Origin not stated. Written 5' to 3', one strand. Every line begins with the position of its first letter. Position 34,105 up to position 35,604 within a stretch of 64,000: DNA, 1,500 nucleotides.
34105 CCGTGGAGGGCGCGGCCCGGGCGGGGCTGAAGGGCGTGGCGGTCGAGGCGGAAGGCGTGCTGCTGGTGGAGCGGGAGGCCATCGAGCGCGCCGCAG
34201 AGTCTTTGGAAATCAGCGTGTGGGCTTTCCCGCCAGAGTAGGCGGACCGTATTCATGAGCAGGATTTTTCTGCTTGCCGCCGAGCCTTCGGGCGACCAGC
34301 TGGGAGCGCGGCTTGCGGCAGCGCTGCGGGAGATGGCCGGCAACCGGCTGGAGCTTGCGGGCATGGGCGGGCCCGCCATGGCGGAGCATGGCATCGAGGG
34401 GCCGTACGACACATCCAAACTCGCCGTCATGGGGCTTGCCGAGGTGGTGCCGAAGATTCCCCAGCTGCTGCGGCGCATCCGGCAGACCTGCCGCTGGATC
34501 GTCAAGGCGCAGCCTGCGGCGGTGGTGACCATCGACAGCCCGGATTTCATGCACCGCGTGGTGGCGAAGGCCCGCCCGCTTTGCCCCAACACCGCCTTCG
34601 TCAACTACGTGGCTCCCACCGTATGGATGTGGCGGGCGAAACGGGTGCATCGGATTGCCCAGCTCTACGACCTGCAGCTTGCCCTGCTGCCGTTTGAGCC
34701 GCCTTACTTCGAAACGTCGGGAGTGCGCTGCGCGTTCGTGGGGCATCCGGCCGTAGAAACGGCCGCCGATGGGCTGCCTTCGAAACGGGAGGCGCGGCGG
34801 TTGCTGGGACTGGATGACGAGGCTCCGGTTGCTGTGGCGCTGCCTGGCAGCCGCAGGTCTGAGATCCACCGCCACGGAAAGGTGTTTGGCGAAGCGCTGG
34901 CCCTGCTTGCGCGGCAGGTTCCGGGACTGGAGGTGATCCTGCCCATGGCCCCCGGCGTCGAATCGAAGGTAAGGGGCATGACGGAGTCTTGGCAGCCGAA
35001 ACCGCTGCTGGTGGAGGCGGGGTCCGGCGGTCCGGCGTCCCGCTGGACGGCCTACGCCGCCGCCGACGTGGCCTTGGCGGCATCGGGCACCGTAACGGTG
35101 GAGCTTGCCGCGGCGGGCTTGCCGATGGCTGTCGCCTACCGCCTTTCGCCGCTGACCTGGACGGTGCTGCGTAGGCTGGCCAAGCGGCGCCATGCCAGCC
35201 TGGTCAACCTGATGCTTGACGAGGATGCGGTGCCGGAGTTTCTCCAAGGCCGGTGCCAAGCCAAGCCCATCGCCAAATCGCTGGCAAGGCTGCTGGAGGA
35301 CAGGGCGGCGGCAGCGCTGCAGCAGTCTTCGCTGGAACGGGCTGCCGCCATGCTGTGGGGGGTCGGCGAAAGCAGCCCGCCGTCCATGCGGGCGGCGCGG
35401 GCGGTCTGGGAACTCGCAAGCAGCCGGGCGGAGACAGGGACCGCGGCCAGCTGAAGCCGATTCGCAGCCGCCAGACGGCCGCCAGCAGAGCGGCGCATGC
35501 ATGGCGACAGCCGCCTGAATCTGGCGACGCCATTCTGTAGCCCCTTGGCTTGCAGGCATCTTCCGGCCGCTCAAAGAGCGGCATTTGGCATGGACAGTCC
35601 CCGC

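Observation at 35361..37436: Locus B is bracketed by imperfect ~140-bp direct repeats that duplicate the 3' end of lpxB (att-like or recombination scar)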

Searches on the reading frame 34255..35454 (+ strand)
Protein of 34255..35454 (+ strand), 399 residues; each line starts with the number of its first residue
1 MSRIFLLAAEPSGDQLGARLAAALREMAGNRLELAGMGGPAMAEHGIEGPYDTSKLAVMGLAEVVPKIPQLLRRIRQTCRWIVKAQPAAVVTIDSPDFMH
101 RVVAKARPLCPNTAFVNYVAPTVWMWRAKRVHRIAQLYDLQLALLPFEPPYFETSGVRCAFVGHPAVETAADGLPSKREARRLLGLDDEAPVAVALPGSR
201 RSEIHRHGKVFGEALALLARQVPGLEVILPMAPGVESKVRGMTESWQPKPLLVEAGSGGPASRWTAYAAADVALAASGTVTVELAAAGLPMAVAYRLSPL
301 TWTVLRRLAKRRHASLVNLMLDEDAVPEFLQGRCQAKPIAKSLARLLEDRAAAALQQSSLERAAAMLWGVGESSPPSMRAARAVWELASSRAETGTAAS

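Call 5: search_protein_families(library=pfam, proteins=[window:34255-35454:+], max_evalue=0.01)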
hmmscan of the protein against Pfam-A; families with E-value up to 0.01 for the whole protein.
window:34255-35454:+ (399 aa): 1 family
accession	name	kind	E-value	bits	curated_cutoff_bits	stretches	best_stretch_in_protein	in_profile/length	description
PF02684.21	LpxB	-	1.1e-86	291.5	22.6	1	4-358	1-350/374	Lipid-A-disaccharide synthetase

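Call 9: find_encoding_contigs(protein=window:34255-35454:+, flank=6000, max_places=10)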
Protein window:34255-35454:+ (399 aa): no gene with exactly this product is on record in the collection.

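Call 10: find_related_loci(query=window:34255-35454:+, collection=genome_contigs, flank=8000)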
Query window:34255-35454:+ (399 aa) in genome_contigs; peptide patterns used: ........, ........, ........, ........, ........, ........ (x = any residue, [..] = any of these).
600 stretches matched a pattern (row limit reached: there are more); 402 encode a relative of the query (tblastn E <= 1e-3); the best 80 are kept; 80 distinct loci.
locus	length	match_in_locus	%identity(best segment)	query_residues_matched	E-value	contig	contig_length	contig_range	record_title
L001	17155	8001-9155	53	3-387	2e-117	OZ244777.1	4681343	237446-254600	MAG: Rhodobacterales bacterium isolate 6e308b35-f33b-4e74-a489-fa43ae000682 genome assembly, chromosome: 1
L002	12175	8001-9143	44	4-393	1e-93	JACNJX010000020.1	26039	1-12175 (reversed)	MAG: Alphaproteobacteria bacterium isolate NIOZ-UU45 NIOZ-UU_NODE_2165_length_26039_cov_9.14474, whole genome shotgun se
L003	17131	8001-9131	41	3-387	3e-90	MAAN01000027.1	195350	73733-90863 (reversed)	Alphaproteobacteria bacterium 46_93_T64 BD02T64_scaffold_238, whole genome shotgun sequence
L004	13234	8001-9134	44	3-390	8e-90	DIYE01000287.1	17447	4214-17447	MAG TPA_asm: Alphaproteobacteria bacterium UBA6062 UBA6062_contig_1384, whole genome shotgun sequence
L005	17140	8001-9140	40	4-391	3e-89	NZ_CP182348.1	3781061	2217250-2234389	MAG: Terasakiella sp. isolate LRMN1-isolate chromosome, complete genome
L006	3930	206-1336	45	3-389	2e-89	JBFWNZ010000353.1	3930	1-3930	MAG: Alphaproteobacteria bacterium isolate CA_2019_TPBF_124 NODE_87489_length_3930_cov_3.128057_TPBF, whole genome shotg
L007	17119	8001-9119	40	4-384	1e-88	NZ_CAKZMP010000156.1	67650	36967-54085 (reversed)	MAG: uncultured Kiloniella sp. isolate ERR2094167_bin.33_CONCOCT_v1.1_MAG ERZ650161.251, whole genome shotgun sequence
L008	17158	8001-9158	40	3-396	3e-88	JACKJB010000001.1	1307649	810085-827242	MAG: Rhodospirillales bacterium isolate HK-STAS-PROT-28 HK-STAS-PROT-28_1, whole genome shotgun sequence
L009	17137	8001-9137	40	4-391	2e-88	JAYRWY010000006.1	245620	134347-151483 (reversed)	MAG: Alphaproteobacteria bacterium isolate EBPR_ori4bin.18 k141_136774, whole genome shotgun sequence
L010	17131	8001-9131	43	4-390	8e-88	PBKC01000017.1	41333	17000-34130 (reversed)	MAG: Rhodospirillaceae bacterium isolate SP28 MHASMcontig_3485735, whole genome shotgun sequence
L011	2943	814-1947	45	4-386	2e-89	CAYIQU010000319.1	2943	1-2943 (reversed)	MAG TPA_asm: uncultured Hyphomicrobiales bacterium isolate ERP119705_co25_358 genome assembly, contig: NODE_62488_length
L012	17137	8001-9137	42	4-391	3e-87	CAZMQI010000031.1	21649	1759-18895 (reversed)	MAG TPA_asm: uncultured Rhodospirillales bacterium isolate SRP287051_co1_143 genome assembly, contig: NODE_3507_length_2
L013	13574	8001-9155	43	4-393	7e-87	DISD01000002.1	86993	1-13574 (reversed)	MAG TPA_asm: Rhodospirillaceae bacterium UBA6219 UBA6219_contig_4264, whole genome shotgun sequence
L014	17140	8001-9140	43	4-392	8e-87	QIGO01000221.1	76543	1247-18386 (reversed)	MAG: Alphaproteobacteria bacterium isolate SZUA-147 Ga0063293_10000418, whole genome shotgun sequence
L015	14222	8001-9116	45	4-384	8e-87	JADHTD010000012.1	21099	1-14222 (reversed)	MAG: Rhodospirillales bacterium isolate BS150m-G11 BS-150m-C2148, whole genome shotgun sequence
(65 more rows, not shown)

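Call 11: find_homologous_proteins(query=window:34255-35454:+, max_evalue=1e-60)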
Query window:34255-35454:+ (399 aa): 7137 proteins with E <= 1e-60 among 8000 candidates; the best 120 are listed.
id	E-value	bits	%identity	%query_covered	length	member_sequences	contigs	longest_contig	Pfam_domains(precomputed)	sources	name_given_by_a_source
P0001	4.5e-255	864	100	100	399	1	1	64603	PF02684.22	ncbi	-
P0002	5.9e-208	709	84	98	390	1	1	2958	PF02684.22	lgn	-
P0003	7.6e-167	573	69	97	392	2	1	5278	PF02684.22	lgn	-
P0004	4.6e-141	488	62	98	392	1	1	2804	PF02684.22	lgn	-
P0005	1.6e-119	417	52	97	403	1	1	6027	PF02684.22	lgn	-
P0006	4.6e-117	409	53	96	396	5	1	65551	PF02684.22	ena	-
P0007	5.5e-115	403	53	97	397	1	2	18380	PF02684.22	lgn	-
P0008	5.8e-104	366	51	96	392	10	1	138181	PF02684.22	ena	-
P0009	5.3e-99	350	51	90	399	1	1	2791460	PF02684.22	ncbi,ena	-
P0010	1.9e-98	348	49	96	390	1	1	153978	PF02684.22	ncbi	-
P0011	7.5e-98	346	50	96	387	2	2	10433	PF02684.22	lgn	-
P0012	9.5e-98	346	50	97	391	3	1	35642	PF02684.22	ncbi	-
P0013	1.7e-97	345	49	97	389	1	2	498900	PF02684.22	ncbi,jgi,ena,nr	ncbi:MAG TPA: lipid-A-disaccharide synthase [Azospirillaceae bacterium]|nr:lipid-A-disaccharide synt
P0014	3.1e-97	344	50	96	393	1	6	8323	PF02684.22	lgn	-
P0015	4.6e-97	344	52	87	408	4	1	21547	PF02684.22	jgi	-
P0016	7.1e-97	343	48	97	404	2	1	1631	PF02684.22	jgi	jgi:lipid-A-disaccharide synthase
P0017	1.5e-96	342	48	96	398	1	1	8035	PF02684.22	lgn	-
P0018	1.7e-96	342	48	97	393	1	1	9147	PF02684.22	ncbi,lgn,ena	-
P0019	2.2e-95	338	49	98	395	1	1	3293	PF02684.22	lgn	-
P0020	2.4e-95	338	46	99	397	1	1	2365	PF02684.22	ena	-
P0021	3.0e-95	338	49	97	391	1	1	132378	PF02684.22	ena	-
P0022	3.0e-95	338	46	96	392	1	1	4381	PF02684.22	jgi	jgi:lipid-A-disaccharide synthase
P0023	3.2e-95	338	48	98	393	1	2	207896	PF02684.22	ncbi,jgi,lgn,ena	ncbi:MAG TPA: lipid-A-disaccharide synthase [Rhizomicrobium sp.]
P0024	4.0e-95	337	47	99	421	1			PF02684.22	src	-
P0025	4.3e-95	337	48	97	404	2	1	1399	PF02684.22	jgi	jgi:lipid-A-disaccharide synthase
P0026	4.4e-95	337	47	99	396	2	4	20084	PF02684.22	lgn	-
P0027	7.6e-95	336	47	99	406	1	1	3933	PF02684.22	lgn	-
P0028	1.1e-94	336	49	97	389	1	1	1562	PF02684.22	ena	-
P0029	1.1e-94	336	46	97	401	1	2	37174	PF02684.22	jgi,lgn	jgi:lipid-A-disaccharide synthase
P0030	1.1e-94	336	49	97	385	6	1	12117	PF02684.22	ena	-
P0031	1.1e-94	336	48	96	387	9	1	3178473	PF02684.22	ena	-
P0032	1.3e-94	336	47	98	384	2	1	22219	PF02684.22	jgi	jgi:lipid-A-disaccharide synthase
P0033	1.6e-94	335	46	96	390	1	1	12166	PF02684.22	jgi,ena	-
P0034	1.9e-94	335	48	96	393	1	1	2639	PF02684.22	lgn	-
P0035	2.0e-94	335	48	97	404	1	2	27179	PF02684.22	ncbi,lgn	-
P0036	2.4e-94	335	50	97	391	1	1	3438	PF02684.22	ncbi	-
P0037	2.7e-94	334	46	96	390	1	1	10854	PF02684.22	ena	-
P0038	3.2e-94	334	46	99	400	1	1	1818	PF02684.22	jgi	-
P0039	3.4e-94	334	48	97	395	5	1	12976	PF02684.22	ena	-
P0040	3.8e-94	334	47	98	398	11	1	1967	PF02684.22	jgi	jgi:lipid-A-disaccharide synthase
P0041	4.1e-94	334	47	98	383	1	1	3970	PF02684.22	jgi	-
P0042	6.1e-94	333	46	99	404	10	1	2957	PF02684.22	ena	-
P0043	7.0e-94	333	47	97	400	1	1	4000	PF02684.22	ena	-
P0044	7.5e-94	333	48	99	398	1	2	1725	PF02684.22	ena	-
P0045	8.0e-94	333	47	97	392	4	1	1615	PF02684.22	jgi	jgi:lipid-A-disaccharide synthase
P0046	8.4e-94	333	47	96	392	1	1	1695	PF02684.22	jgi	jgi:lipid-A-disaccharide synthase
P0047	8.5e-94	333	48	96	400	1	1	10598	PF02684.22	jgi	jgi:lipid-A-disaccharide synthase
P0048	8.6e-94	333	47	98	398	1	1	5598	PF02684.22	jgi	jgi:lipid-A-disaccharide synthase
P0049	8.7e-94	333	48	96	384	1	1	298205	PF02684.22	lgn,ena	-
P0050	9.3e-94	333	48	96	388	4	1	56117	PF02684.22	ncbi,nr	ncbi:MAG: lipid-A-disaccharide synthase [Rhodobacteraceae bacterium]|nr:lipid-A-disaccharide synthas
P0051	1.1e-93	332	47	97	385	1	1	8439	PF02684.22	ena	-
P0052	1.1e-93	332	47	96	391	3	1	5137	PF02684.22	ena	-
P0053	1.4e-93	332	47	97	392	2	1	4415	PF02684.22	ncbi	ncbi:MAG: lipid-A-disaccharide synthase [Rhizomicrobium sp.]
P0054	1.4e-93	332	46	97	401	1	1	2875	PF02684.22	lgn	-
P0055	1.7e-93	332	45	96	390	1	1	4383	PF02684.22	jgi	-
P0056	1.8e-93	332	47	97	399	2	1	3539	PF02684.22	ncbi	-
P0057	1.8e-93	332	46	98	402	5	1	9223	PF02684.22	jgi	jgi:lipid-A-disaccharide synthase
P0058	2.6e-93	331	47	96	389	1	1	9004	PF02684.22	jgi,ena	-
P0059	2.8e-93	331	48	97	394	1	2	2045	PF02684.22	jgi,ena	-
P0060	2.8e-93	331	47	97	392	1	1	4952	PF02684.22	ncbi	ncbi:MAG: lipid-A-disaccharide synthase [Rhizomicrobium sp.]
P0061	2.9e-93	331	47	97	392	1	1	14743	PF02684.22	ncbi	ncbi:MAG: lipid-A-disaccharide synthase [Rhizomicrobium sp.]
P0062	3.0e-93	331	46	97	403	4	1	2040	PF02684.22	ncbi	-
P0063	3.2e-93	331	44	99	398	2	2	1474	PF13579.13,PF02684.22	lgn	-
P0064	3.2e-93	331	47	97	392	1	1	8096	PF02684.22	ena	-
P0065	3.2e-93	331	47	98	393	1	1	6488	PF02684.22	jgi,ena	-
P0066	3.5e-93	331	47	97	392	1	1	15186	PF02684.22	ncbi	ncbi:MAG: lipid-A-disaccharide synthase [Rhizomicrobium sp.]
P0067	3.9e-93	331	47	97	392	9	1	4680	PF02684.22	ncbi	ncbi:MAG: lipid-A-disaccharide synthase [Rhizomicrobium sp.]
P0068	3.9e-93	331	47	97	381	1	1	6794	PF02684.22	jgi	jgi:lipid-A-disaccharide synthase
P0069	4.2e-93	330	47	97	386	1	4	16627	PF02684.22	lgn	-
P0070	4.7e-93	330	47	97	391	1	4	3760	PF02684.22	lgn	-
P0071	5.5e-93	330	45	97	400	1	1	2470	PF02684.22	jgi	jgi:lipid-A-disaccharide synthase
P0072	7.1e-93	330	47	97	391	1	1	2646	PF02684.22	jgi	jgi:lipid-A-disaccharide synthase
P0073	7.2e-93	330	47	97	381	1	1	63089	PF02684.22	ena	-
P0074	7.4e-93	330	47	97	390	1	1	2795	PF02684.22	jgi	-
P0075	7.8e-93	330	46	97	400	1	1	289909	PF02684.22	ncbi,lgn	-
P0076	7.8e-93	330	47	97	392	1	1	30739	PF02684.22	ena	-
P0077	9.0e-93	329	47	97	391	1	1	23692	PF02684.22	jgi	jgi:lipid-A-disaccharide synthase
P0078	9.0e-93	329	47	97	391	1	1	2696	PF02684.22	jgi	jgi:lipid-A-disaccharide synthase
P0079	9.4e-93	329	46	97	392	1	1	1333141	PF02684.22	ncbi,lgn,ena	-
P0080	1.0e-92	329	49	96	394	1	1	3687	PF02684.22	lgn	-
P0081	1.3e-92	329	46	97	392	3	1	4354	PF02684.22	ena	-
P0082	1.3e-92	329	47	96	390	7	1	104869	PF02684.22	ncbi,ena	-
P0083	1.3e-92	329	46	97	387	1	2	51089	PF02684.22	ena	-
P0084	1.3e-92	329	47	97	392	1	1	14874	PF02684.22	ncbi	ncbi:MAG: lipid-A-disaccharide synthase [Rhizomicrobium sp.]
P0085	1.4e-92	329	47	97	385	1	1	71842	PF02684.22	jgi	-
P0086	1.5e-92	329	46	93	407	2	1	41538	PF02684.22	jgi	jgi:lipid-A-disaccharide synthase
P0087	1.5e-92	329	47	96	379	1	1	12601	PF02684.22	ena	-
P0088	1.7e-92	329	46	97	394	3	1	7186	PF02684.22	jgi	jgi:lipid-A-disaccharide synthase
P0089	2.1e-92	328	46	98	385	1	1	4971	PF02684.22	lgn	-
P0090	2.3e-92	328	46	96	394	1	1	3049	PF02684.22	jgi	jgi:lipid-A-disaccharide synthase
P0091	2.4e-92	328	47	96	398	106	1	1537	PF02684.22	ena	-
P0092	2.4e-92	328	47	97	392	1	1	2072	PF02684.22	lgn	-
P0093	2.5e-92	328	46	96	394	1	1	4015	PF02684.22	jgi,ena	-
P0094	2.6e-92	328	49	96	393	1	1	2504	PF02684.22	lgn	-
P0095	2.7e-92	328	47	96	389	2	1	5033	PF02684.22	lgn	-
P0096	2.7e-92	328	46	97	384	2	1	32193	PF02684.22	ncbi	-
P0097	2.9e-92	328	46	96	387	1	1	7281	PF02684.22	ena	-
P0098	3.0e-92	328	48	96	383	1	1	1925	PF02684.22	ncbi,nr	ncbi:MAG TPA: lipid-A-disaccharide synthase, partial [Rhodospirillales bacterium]|nr:lipid-A-disacch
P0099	3.0e-92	328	50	96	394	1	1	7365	PF02684.22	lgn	-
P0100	3.1e-92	328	48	96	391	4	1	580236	PF02684.22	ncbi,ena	-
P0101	3.2e-92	328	48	96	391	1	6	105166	PF02684.22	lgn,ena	-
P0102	3.6e-92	327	46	96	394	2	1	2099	PF02684.22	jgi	jgi:lipid-A-disaccharide synthase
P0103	4.1e-92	327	46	99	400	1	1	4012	PF02684.22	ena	-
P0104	4.2e-92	327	46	97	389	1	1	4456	PF02684.22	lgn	-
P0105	4.2e-92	327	46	98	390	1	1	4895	PF02684.22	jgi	jgi:lipid-A-disaccharide synthase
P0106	4.4e-92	327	47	97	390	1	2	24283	PF02684.22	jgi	jgi:lipid-A-disaccharide synthase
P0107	4.5e-92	327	48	98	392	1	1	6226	PF02684.22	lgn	-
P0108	5.1e-92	327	46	97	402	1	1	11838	PF02684.22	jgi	jgi:lipid-A-disaccharide synthase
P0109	5.4e-92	327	46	98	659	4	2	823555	PF17930.8,PF06230.18,PF02684.22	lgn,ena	-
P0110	5.5e-92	327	47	97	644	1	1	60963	PF17930.8,PF06230.18,PF02684.22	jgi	-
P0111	6.0e-92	327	48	97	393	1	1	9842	PF02684.22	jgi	jgi:lipid-A-disaccharide synthase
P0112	7.2e-92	326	46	99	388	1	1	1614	PF02684.22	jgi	jgi:lipid-A-disaccharide synthase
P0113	7.2e-92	326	45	98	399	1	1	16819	PF02684.22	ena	-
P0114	7.9e-92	326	46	97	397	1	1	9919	PF02684.22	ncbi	-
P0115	8.0e-92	326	47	98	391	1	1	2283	PF02684.22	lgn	-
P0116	9.0e-92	326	47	90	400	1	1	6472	PF02684.22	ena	-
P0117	9.5e-92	326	48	95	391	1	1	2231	PF02684.22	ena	-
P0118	9.9e-92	326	46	97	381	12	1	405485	PF02684.22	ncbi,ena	-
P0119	1.1e-91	326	47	97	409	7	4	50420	PF02684.22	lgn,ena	-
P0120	1.2e-91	326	45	98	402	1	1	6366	PF02684.22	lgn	-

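Call 12: find_encoding_contigs(protein=P0002, flank=6000)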
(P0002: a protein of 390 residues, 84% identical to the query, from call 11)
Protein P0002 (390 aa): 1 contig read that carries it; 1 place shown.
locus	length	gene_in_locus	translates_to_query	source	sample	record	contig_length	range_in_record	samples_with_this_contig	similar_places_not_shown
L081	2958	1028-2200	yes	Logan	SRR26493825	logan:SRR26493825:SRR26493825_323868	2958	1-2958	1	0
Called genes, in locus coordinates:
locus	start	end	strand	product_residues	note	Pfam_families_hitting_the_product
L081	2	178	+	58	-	?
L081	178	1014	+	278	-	PF17930:LpxI_N, PF06230:LpxI_C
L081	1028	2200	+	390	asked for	PF02684:LpxB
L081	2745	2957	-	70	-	?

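Call 13: find_encoding_contigs(protein=P0003, flank=6000)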
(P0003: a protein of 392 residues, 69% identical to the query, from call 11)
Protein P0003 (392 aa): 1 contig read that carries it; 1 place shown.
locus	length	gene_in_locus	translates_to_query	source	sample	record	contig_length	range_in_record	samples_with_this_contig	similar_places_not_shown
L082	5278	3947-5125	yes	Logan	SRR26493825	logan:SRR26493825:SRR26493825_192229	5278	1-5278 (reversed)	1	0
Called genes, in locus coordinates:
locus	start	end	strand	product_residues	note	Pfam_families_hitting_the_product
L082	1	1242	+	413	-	?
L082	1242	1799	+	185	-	PF03938:OmpH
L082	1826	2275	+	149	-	PF22817:ApeP-like, PF07977:FabA, PF22818:ApeI-like, PF01575:MaoC_dehydratas (faint)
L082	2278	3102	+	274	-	PF25084:LbH_EIF2B (faint), PF25087:GMPPB_C (faint), PF00132:Hexapep, PF13720:Acetyltransf_11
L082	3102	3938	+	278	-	PF17930:LpxI_N, PF06230:LpxI_C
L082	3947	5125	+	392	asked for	PF02684:LpxB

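Call 14: find_encoding_contigs(protein=P0001, flank=3000)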
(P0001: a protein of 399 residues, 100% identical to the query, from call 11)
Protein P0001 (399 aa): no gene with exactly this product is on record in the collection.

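Call 30: find_encoding_contigs(protein=P0004, flank=6000)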
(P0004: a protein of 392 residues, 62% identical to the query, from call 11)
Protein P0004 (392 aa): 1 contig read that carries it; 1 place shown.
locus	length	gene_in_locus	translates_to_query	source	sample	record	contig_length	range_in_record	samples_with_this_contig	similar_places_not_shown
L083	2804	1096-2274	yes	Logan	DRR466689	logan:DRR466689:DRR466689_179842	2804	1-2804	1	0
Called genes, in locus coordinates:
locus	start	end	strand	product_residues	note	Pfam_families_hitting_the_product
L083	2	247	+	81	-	?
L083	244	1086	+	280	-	PF17930:LpxI_N, PF06230:LpxI_C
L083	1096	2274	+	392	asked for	PF02684:LpxB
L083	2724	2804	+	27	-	?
